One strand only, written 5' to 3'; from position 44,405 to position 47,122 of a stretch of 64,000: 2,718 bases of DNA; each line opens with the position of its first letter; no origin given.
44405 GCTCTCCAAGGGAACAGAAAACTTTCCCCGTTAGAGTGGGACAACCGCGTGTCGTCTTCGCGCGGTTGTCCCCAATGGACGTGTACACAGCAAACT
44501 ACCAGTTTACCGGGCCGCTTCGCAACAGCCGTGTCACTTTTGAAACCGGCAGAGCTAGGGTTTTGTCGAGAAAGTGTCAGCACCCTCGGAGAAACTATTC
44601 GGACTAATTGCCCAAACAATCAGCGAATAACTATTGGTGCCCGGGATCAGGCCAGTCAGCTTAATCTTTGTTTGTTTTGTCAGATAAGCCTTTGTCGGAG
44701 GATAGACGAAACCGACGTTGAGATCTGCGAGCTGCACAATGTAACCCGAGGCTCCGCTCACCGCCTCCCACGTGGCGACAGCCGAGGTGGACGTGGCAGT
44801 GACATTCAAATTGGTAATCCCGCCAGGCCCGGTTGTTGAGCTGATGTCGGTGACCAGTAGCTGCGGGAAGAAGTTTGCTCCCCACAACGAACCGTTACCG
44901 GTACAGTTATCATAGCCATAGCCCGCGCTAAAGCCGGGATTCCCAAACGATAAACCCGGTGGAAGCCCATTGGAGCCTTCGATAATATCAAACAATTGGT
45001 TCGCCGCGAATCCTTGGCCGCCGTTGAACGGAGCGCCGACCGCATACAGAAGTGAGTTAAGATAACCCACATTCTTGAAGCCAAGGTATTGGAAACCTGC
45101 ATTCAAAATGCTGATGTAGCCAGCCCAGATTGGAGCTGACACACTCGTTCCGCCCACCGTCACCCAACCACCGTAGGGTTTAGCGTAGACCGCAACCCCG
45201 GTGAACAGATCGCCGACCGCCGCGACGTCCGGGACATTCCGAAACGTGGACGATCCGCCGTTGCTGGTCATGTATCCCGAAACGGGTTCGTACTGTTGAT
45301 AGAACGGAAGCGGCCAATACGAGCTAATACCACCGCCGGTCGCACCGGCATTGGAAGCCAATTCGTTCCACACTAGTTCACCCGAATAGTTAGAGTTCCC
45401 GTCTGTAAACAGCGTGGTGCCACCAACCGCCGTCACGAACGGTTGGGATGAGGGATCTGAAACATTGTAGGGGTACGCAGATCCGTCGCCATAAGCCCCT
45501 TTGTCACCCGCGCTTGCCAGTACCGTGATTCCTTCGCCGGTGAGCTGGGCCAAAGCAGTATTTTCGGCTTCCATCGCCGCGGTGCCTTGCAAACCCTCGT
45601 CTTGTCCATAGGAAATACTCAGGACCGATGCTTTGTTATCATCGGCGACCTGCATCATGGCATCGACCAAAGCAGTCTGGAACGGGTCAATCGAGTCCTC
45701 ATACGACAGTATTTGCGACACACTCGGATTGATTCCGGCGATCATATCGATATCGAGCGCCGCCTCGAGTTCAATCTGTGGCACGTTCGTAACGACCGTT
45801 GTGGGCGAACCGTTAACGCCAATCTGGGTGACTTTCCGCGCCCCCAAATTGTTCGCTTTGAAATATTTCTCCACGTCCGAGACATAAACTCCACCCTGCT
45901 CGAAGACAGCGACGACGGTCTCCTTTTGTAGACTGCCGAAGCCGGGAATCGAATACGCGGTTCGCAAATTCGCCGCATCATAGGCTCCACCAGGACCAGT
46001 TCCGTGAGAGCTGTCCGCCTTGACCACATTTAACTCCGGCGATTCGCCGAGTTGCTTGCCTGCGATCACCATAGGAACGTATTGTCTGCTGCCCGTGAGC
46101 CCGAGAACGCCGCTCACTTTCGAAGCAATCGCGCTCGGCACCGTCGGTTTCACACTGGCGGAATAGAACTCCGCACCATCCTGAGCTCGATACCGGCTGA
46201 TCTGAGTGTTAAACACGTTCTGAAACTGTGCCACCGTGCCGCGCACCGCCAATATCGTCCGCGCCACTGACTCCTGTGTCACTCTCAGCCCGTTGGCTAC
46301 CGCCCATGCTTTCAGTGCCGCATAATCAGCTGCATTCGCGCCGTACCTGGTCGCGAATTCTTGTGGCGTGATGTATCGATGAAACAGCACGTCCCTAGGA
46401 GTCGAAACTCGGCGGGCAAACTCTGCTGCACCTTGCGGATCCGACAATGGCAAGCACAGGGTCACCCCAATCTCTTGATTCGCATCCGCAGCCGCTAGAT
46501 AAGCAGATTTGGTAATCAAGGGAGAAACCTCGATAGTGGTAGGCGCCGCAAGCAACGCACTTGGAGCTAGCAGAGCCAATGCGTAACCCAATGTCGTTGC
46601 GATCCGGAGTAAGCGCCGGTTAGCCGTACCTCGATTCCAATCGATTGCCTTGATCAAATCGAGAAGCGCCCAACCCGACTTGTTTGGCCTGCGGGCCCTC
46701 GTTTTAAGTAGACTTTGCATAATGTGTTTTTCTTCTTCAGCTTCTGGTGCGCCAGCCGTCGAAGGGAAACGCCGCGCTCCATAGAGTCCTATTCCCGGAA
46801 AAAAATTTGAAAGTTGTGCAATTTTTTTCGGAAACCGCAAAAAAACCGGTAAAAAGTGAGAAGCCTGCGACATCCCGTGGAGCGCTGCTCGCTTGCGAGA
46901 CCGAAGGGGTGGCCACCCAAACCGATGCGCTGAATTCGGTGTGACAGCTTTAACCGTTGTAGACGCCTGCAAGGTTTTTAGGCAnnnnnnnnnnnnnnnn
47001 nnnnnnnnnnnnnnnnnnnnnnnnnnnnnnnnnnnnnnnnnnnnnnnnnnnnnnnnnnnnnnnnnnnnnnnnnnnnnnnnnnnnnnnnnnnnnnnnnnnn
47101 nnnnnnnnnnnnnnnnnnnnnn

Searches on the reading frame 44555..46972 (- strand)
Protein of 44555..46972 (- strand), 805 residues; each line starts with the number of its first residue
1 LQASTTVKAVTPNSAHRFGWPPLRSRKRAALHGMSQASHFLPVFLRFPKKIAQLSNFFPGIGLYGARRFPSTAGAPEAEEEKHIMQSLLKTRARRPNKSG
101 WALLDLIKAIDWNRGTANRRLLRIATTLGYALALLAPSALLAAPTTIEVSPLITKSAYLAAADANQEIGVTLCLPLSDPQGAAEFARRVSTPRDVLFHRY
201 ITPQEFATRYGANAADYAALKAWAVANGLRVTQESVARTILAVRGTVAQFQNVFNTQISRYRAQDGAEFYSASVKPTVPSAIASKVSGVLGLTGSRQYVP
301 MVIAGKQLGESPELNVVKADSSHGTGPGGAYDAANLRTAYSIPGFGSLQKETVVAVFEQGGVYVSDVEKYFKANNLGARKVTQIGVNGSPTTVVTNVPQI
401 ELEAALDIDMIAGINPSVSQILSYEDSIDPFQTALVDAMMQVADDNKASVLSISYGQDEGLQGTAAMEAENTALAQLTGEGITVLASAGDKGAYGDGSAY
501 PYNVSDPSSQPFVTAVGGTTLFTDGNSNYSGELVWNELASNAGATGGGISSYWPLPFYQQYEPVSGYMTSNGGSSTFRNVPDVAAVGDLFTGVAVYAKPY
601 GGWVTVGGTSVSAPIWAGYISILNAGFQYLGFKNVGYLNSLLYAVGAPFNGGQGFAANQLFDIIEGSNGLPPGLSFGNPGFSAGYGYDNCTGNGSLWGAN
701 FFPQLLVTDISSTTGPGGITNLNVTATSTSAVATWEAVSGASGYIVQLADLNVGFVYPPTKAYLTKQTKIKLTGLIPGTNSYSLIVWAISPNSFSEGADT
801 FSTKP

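Call 3: search_protein_families(library=pfam, proteins=[window:44555-46972:-], max_evalue=0.1)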
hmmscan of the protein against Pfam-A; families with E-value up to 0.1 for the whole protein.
window:44555-46972:- (805 aa): 3 families
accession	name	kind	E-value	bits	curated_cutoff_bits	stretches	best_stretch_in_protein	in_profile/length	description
PF09286.16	Pro-kuma_activ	-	5.8e-28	98.4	23.5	1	156-293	3-141/143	Pro-kumamolisin, activation domain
PF00082.27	Peptidase_S8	-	3.2e-09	36.9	21.8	1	421-625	83-255/288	Subtilase family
PF00041.27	fn3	-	0.00069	20.2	25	1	720-792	4-72/84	Fibronectin type III domain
